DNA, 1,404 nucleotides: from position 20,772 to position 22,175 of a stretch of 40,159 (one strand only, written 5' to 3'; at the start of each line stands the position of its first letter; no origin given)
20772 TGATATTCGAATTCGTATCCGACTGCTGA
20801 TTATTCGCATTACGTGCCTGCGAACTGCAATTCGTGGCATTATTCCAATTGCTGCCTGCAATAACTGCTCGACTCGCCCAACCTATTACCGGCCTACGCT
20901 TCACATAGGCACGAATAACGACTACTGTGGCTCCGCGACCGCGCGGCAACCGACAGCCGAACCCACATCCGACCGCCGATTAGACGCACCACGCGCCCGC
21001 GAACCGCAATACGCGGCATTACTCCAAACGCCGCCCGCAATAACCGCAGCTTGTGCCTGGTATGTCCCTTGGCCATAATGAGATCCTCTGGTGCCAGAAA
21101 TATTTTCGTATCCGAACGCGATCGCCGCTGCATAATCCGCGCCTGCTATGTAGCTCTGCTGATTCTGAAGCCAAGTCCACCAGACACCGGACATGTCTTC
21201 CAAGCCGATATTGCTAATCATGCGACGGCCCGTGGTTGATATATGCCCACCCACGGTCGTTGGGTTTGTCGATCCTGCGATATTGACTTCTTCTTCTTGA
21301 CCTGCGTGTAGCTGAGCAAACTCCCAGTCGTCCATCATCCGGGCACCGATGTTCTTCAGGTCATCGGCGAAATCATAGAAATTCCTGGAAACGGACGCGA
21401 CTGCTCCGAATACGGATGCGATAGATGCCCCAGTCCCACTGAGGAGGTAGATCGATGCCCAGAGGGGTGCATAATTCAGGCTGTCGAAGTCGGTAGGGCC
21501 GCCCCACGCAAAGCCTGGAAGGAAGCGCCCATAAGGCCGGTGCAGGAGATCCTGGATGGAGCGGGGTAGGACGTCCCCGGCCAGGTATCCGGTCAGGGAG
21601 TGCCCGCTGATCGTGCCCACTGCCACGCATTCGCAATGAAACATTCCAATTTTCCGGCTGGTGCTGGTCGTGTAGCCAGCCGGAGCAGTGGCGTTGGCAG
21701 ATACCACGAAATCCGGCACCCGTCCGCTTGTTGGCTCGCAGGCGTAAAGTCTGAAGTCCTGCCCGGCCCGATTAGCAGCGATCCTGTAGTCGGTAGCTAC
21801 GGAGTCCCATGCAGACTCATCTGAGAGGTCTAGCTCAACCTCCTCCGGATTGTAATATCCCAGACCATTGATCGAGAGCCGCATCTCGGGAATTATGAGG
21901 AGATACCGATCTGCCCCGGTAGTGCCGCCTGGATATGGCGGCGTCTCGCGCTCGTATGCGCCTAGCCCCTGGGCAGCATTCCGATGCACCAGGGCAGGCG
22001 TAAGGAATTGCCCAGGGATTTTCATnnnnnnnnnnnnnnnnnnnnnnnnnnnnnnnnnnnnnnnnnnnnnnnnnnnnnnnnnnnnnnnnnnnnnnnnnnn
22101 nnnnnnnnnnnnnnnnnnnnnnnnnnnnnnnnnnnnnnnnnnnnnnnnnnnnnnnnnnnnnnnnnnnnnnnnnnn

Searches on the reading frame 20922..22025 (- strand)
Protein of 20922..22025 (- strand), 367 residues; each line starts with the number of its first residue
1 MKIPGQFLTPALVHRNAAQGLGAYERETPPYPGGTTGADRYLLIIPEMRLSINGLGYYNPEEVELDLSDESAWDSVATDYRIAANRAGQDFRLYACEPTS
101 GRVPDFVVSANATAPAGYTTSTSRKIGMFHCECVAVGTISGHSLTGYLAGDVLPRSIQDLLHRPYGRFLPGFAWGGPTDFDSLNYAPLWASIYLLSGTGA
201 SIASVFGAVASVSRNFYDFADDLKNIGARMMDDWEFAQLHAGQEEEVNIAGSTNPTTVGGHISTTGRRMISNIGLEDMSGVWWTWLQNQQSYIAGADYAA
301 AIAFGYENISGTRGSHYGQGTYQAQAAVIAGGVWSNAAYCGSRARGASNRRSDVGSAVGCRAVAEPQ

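Call 46: search_protein_families(library=pfam, proteins=[window:20922-22025:-], max_evalue=0.001)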
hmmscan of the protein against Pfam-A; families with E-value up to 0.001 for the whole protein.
window:20922-22025:- (367 aa): 1 family
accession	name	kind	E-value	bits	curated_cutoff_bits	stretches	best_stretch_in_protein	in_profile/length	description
PF21916.1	mtd_2nd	-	2.4e-14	54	24.6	1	81-157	40-113/115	Mtd second domain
